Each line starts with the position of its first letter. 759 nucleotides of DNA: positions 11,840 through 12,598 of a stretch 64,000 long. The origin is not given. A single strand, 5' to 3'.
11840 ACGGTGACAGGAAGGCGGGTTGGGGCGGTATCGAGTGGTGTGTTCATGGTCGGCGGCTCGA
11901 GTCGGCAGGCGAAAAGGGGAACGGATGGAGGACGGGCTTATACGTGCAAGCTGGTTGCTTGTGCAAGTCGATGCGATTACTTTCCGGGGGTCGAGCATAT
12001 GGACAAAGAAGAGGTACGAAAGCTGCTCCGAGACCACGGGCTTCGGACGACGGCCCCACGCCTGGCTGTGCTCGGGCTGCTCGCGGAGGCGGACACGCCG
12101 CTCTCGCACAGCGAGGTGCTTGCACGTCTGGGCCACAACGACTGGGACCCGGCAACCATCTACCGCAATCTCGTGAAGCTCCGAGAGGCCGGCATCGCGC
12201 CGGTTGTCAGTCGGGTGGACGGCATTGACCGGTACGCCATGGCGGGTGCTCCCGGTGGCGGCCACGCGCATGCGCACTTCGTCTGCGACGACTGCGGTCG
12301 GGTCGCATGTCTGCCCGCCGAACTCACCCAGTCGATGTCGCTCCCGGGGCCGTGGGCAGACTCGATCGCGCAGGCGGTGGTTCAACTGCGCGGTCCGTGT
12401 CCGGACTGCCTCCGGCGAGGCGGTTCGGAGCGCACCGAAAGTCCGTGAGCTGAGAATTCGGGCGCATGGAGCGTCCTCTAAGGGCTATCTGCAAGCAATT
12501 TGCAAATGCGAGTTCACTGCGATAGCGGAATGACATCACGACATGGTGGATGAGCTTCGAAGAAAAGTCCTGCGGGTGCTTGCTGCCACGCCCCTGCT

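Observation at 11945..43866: Recurrent 15-bp palindrome TGCAA-N5-TTGCA in seven promoter regions: candidate Zur-type zinc-starvation regulon spanning 32 kb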

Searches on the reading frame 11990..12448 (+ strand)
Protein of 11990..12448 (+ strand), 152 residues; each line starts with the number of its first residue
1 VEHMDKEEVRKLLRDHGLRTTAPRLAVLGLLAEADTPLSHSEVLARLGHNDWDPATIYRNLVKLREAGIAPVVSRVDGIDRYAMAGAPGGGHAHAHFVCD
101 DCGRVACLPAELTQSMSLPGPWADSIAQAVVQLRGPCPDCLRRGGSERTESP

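Call 14: search_protein_families(library=pfam, proteins=[window:11990-12448:+])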
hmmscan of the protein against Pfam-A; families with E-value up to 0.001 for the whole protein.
window:11990-12448:+ (152 aa): 2 families
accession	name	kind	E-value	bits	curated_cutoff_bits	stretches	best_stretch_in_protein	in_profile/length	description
PF01475.25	FUR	-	6.2e-12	46.2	23.1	1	16-106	2-91/121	Ferric uptake regulator family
PF12840.13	HTH_20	-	2e-06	28.1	27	1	24-69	6-47/51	Helix-turn-helix domain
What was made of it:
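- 11999..12448 (+): furA, a Fur-family regulator of 149 aa and the candidate Zur for A-type boxes. The ATG is at 11999; 11990 is an in-frame GTC. Pfam FUR (call 14).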

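Call 19: find_encoding_contigs(protein=window:11990-12448:+, flank=3000, max_places=6)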
Protein window:11990-12448:+ (152 aa): no gene with exactly this product is on record in the collection.
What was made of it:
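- Tried and rejected: Exact-protein look-up of Fur-A. It is not on record, so the source genome could not be retrieved (call 19).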

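Call 20: find_related_loci(query=window:11990-12448:+, collection=genome_contigs, flank=3000)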
Query window:11990-12448:+ (152 aa) in genome_contigs; peptide patterns used: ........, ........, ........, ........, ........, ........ (x = any residue, [..] = any of these).
279 stretches matched a pattern; 46 encode a relative of the query (tblastn E <= 1e-3); 46 distinct loci.
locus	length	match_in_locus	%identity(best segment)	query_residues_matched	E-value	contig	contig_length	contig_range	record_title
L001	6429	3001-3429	70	1-143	2e-66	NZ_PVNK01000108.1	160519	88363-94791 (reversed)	Enhygromyxa salina strain SWB005 ENSA5_contig000108, whole genome shotgun sequence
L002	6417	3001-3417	70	4-142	3e-65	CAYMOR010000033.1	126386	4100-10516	MAG TPA_asm: uncultured Haliangium sp. isolate binchicken_co237_99 genome assembly, contig: NODE_133_length_126386_cov_2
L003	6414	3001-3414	74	4-141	3e-65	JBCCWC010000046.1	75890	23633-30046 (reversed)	MAG: Myxococcota bacterium isolate P01_E01_bin.52 k141_139505_length_75890_cov_22.5178, whole genome shotgun sequence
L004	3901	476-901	70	4-145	2e-64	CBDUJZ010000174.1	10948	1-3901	MAG TPA_asm: uncultured Myxococcales bacterium isolate SRR22808118_concoct_115 genome assembly, contig: ERZ25043431.4638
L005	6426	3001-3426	68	4-145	4e-64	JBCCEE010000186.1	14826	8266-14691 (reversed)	MAG: Acidobacteriota bacterium isolate P01_B01_bin.10 k141_2636100_length_14826_cov_37.1631, whole genome shotgun sequen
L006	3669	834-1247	71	4-141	7e-64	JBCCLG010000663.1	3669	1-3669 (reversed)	MAG: Acidobacteriota bacterium isolate P01_C01_bin.21 k141_1238554_length_3669_cov_203.0000, whole genome shotgun sequen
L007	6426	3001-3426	67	4-145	1e-62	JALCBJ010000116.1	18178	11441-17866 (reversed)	MAG: Thermoanaerobaculia bacterium isolate IB1_shallow_metabat_bins_2.tsv.009 NODE_499_length_18178_cov_20.293550, whole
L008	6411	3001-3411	72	4-141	1e-62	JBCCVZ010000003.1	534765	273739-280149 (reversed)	MAG: Acidobacteriota bacterium isolate P01_E01_bin.5 k141_1372346_length_534765_cov_52.1614, whole genome shotgun sequen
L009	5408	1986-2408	65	4-144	2e-60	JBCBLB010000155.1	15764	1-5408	MAG: Myxococcota bacterium isolate J06627_4 k141_518738_length_15764_cov_11.0000, whole genome shotgun sequence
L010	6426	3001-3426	66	4-146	2e-59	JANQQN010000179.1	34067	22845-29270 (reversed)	MAG: Myxococcota bacterium isolate IP29b_bin.29 k99_2059793, whole genome shotgun sequence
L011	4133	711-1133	62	1-141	1e-57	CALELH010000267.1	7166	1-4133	MAG TPA_asm: uncultured Myxococcales bacterium isolate ERR598995_bin.40_CONCOCT_v1.1_MAG genome assembly, contig: ERZ842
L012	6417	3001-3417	65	4-141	3e-57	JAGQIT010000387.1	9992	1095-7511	MAG: Myxococcales bacterium isolate HKST-UBA11 2015-01-06_1_(paired)_contig_86425, whole genome shotgun sequence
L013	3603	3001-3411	65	4-140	3e-57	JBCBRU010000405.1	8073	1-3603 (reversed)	MAG: Myxococcota bacterium isolate J06636_7 k141_287483_length_8073_cov_20.0000, whole genome shotgun sequence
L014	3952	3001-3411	66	4-140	4e-57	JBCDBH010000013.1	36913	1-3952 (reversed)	MAG: Acidobacteriota bacterium isolate P01_F01_bin.79 k141_2625396_length_36913_cov_18.5373, whole genome shotgun sequen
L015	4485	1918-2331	67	4-141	1e-56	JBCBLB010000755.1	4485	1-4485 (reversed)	MAG: Myxococcota bacterium isolate J06627_4 k141_285830_length_4485_cov_12.0000, whole genome shotgun sequence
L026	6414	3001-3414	56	2-141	3e-51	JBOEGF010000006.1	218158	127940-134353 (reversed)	MAG: Nannocystales bacterium isolate PBSAdel1 PBSA13b_contig_36, whole genome shotgun sequence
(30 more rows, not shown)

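Call 24: search_solved_structures(query=window:11990-12448:+, max_evalue=0.01, show_alignments=2)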
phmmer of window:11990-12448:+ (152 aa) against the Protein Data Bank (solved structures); distinct sequences matched with E-value up to 0.01: 18.
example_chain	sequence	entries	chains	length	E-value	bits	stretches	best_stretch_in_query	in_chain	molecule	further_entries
6d57_A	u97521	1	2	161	3.7e-07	33.4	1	7-142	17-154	Ferric uptake regulation protein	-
4ets_A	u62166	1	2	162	3.8e-07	33.3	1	7-142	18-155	Ferric uptake regulation protein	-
9ire_A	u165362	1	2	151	4.4e-07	33.1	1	7-143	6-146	Ferric uptake regulation protein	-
8j6w_A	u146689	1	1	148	1.2e-06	31.7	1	12-106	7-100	Ferric uptake regulation protein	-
4mtd_A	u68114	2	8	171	2.2e-06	30.9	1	9-142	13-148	Zinc uptake regulation protein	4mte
2w57_A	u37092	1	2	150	9.4e-06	28.8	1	11-108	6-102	FERRIC UPTAKE REGULATION PROTEIN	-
3mwm_A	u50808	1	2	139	1.7e-05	28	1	19-144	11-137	Putative metal uptake regulation protein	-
1mzb_A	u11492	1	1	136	1.8e-05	27.9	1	13-112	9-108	ferric uptake regulation protein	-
6h1c_A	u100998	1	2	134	2.2e-05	27.6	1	13-112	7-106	Ferric uptake regulation protein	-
2fe3_A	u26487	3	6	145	2.5e-05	27.4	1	7-140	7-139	Peroxide operon regulator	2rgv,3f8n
7vo0_G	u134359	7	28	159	2.5e-05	27.4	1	19-144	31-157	Putative metal uptake regulation protein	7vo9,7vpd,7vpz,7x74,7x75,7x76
4i7h_A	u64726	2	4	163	0.00011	25.3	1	7-143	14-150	peroxide stress sensing regulator | Peroxide stress regulator PerR, FUR family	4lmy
6dk4_A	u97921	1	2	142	0.00048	23.3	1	8-108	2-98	Ferric uptake regulation protein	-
5nbc_A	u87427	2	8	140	0.0013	21.9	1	13-105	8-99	Ferric uptake regulation protein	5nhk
2o03_A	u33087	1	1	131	0.0017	21.5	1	16-140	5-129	probable Zinc uptake regulation protein FurB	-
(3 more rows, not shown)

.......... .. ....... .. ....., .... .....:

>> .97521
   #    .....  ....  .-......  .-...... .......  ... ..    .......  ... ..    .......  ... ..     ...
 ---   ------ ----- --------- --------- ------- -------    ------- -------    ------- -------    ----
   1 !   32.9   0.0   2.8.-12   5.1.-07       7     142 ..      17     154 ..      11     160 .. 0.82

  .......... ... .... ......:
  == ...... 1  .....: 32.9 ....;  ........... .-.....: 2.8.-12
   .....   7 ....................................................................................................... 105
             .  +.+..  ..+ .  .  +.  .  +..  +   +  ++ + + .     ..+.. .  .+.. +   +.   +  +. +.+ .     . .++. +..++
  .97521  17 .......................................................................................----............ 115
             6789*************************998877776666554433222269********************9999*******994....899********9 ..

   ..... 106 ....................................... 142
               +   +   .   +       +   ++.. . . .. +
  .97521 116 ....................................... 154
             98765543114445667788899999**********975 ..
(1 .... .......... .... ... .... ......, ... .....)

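Call 30: search_protein_families(library=ncbifam, proteins=[window:11990-12448:+], max_evalue=0.001)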
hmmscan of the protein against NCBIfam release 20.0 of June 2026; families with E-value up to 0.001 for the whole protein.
window:11990-12448:+ (152 aa): 9 families
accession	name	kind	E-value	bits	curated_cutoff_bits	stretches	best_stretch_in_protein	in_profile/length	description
NF051892.1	TransRegFurBacil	equivalog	1.4e-09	38.2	220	1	7-141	6-144/149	ferric iron uptake transcriptional regulator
NF008646.0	PRK11639.1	equivalog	1.1e-08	35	167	1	10-142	14-148/171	zinc uptake transcriptional repressor Zur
NF006999.0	PRK09462.1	equivalog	4.5e-07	29.6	146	1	11-107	6-101/148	ferric iron uptake transcriptional regulator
NF047406.1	TransRegPerRTherm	equivalog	2.3e-05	24.6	200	1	55-141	43-126/130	manganese-dependent transcriptional regulator PerR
NF045678.1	TransRegIrrA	equivalog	3.2e-05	23.9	150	1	6-121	6-119/138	iron response transcriptional regulator IrrA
NF052545.1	TransRegPerRClab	equivalog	6.7e-05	22.9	180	1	7-109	2-101/138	transcriptional regulator PerR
NF051891.1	TransRegFurHelico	equivalog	7.9e-05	22.6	200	1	7-106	12-109/148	ferric iron uptake transcriptional regulator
NF045677.1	FeRespRegIrr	equivalog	0.00013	22.1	170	1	11-122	2-111/127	Fur family transcriptional regulator Irr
NF047462.1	FUR_perox_PerRA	exception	0.00085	19.8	200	0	7-104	6-100/142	peroxide-responsive transcriptional repressor PerRA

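Call 33: search_protein_families(library=pfam, proteins=[L009:1544-1909:-, L009:987-1529:-, L012:2170-2829:-, L012:3-2051:-, L013:1984-2568:-, L013:499-1641:-, L014:1668-2792:-, L014:685-1404:-, L026:1642-2091:-, L007:3596-6190:+], max_evalue=0.001)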
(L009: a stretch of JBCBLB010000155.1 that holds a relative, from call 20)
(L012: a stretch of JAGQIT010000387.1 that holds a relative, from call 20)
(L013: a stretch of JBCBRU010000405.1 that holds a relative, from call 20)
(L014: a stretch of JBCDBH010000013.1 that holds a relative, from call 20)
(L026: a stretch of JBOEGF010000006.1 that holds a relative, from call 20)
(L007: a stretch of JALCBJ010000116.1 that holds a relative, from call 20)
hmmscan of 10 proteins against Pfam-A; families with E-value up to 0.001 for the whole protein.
L009:1544-1909:- (121 aa): 0 families

L009:987-1529:- (180 aa): 0 families

L012:2170-2829:- (219 aa): 0 families

L012:3-2051:- (683 aa): 3 families
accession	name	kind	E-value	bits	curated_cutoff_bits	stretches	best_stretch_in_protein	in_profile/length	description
PF07715.20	Plug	-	1.8e-20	73.9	23.9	1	129-231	5-107/107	TonB-dependent Receptor Plug Domain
PF00593.30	TonB_dep_Rec_b-barrel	-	9.7e-12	45.9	27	1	354-635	57-310/436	TonB dependent receptor-like, beta-barrel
PF13620.12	CarboxypepD_reg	-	1.6e-05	25.6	32.3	1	31-101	5-77/82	Carboxypeptidase regulatory-like domain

L013:1984-2568:- (194 aa): 0 families

L013:499-1641:- (380 aa): 1 family
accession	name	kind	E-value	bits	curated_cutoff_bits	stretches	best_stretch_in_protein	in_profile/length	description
PF01891.21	CbiM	-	2.9e-34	119.2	23.1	1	76-284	1-205/205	Cobalt uptake substrate-specific transmembrane region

L014:1668-2792:- (374 aa): 9 families
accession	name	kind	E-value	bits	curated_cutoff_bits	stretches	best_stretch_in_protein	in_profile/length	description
PF13738.12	Pyr_redox_3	-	1.3e-91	307.5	30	1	12-314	1-305/305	Pyridine nucleotide-disulphide oxidoreductase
PF07992.20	Pyr_redox_2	-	1.3e-12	48.2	26.1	1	9-329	1-278/291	Pyridine nucleotide-disulphide oxidoreductase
PF01266.30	DAO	-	6.6e-10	39.5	27.9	0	10-61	1-50/353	FAD dependent oxidoreductase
PF03486.20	HI0933_like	-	8.8e-08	32.3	50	0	10-43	2-35/244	HI0933-like protein Rossmann domain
PF00890.30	FAD_binding_2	-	5.9e-06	26.2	20.4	0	10-46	1-38/414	FAD binding domain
PF13434.12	Lys_Orn_oxgnase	-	1.8e-05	24.5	21.3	0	87-200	90-214/339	L-lysine 6-monooxygenase/L-ornithine 5-monooxygenase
PF00070.33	Pyr_redox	-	2e-05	25.4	22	0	178-257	3-77/82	Pyridine nucleotide-disulphide oxidoreductase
PF01946.23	Thi4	-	2.8e-05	23.9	26.2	0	9-41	18-50/235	Thi4 family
PF13450.12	NAD_binding_8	-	4.3e-05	24.1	21.9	0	179-206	1-28/68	NAD(P)-binding Rossmann-like domain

L014:685-1404:- (239 aa): 0 families

L026:1642-2091:- (149 aa): 1 family
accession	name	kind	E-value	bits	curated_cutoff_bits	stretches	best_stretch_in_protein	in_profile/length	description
PF03203.19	MerC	-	9.2e-17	62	27.6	1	17-129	1-108/108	MerC mercury resistance protein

L007:3596-6190:+ (864 aa): 2 families
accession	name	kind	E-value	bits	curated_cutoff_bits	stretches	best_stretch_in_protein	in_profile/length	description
PF01564.23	Spermine_synth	-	2.7e-10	40.5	22.9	1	532-676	11-154/186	Spermine/spermidine synthase domain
PF07690.21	MFS_1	-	1.5e-07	31.2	33.4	1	92-367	29-305/347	Major Facilitator Superfamily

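Call 63: search_solved_structures(query=window:11999-12448:+, max_evalue=0.0001, show_alignments=5)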
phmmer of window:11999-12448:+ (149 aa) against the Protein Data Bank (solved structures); distinct sequences matched with E-value up to 0.0001: 11.
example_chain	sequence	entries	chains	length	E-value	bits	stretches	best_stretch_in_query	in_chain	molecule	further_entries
6d57_A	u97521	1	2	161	4.5e-07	33.1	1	4-139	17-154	Ferric uptake regulation protein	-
4ets_A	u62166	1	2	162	4.6e-07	33.1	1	4-139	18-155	Ferric uptake regulation protein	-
9ire_A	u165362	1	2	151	4.9e-07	33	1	4-140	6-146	Ferric uptake regulation protein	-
8j6w_A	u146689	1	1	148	1.3e-06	31.6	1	9-103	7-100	Ferric uptake regulation protein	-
4mtd_A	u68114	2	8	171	2.3e-06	30.8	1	6-139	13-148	Zinc uptake regulation protein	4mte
2w57_A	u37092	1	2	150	9.1e-06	28.9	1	8-105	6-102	FERRIC UPTAKE REGULATION PROTEIN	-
3mwm_A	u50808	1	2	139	1.6e-05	28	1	16-141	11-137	Putative metal uptake regulation protein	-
1mzb_A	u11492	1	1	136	1.8e-05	27.9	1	10-109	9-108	ferric uptake regulation protein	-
6h1c_A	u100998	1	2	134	2.2e-05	27.6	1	10-109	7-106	Ferric uptake regulation protein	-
7vo0_G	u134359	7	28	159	2.4e-05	27.5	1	16-141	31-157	Putative metal uptake regulation protein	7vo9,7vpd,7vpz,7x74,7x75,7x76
2fe3_A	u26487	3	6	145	3.6e-05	26.9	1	4-137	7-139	Peroxide operon regulator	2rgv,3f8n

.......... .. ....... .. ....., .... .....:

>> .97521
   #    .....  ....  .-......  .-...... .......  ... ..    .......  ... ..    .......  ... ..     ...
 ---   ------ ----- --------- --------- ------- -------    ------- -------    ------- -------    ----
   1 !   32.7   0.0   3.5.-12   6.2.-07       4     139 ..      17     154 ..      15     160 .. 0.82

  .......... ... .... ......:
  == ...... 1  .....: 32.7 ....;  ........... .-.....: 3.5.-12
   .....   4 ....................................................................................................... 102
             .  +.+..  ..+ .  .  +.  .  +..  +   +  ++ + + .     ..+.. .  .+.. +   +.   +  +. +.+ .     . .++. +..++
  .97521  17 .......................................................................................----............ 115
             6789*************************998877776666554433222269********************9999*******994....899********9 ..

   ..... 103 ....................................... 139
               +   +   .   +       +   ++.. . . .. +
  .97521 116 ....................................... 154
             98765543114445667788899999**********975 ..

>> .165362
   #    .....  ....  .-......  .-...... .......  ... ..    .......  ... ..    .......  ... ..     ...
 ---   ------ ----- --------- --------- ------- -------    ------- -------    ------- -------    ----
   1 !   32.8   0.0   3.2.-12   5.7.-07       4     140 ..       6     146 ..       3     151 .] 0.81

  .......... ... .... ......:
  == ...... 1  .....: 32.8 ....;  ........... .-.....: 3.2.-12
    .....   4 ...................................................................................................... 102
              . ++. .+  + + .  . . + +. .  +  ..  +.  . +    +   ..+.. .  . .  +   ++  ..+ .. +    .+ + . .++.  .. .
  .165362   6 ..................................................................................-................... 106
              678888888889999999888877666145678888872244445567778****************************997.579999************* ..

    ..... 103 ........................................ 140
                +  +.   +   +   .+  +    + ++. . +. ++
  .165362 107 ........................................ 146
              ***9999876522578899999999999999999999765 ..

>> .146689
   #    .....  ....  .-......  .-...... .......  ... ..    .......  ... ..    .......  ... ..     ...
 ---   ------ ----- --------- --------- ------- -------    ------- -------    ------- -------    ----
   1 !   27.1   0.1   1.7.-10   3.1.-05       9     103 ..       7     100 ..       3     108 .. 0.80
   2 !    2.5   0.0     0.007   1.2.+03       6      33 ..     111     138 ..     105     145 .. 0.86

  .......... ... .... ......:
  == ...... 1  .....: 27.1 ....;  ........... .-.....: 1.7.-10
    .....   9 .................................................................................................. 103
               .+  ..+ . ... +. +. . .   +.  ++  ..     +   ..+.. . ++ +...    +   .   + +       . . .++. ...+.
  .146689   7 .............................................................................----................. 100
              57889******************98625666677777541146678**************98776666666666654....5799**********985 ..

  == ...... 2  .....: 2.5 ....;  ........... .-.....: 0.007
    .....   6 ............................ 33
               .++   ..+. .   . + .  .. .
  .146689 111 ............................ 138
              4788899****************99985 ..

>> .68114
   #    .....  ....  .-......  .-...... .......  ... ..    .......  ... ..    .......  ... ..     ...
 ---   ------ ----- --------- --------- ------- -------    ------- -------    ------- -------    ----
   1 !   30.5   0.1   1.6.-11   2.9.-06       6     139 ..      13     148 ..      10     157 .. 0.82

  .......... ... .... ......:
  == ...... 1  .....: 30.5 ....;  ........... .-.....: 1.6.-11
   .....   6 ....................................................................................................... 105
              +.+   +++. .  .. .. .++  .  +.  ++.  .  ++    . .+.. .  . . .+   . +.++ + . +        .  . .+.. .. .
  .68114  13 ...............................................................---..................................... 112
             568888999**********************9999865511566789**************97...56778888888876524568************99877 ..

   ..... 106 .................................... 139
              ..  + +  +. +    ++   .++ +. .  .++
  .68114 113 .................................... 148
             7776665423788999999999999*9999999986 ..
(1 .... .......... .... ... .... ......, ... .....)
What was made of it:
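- The E. coli Zur site-B ligands His77 and Cys88 are not conserved (call 63).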
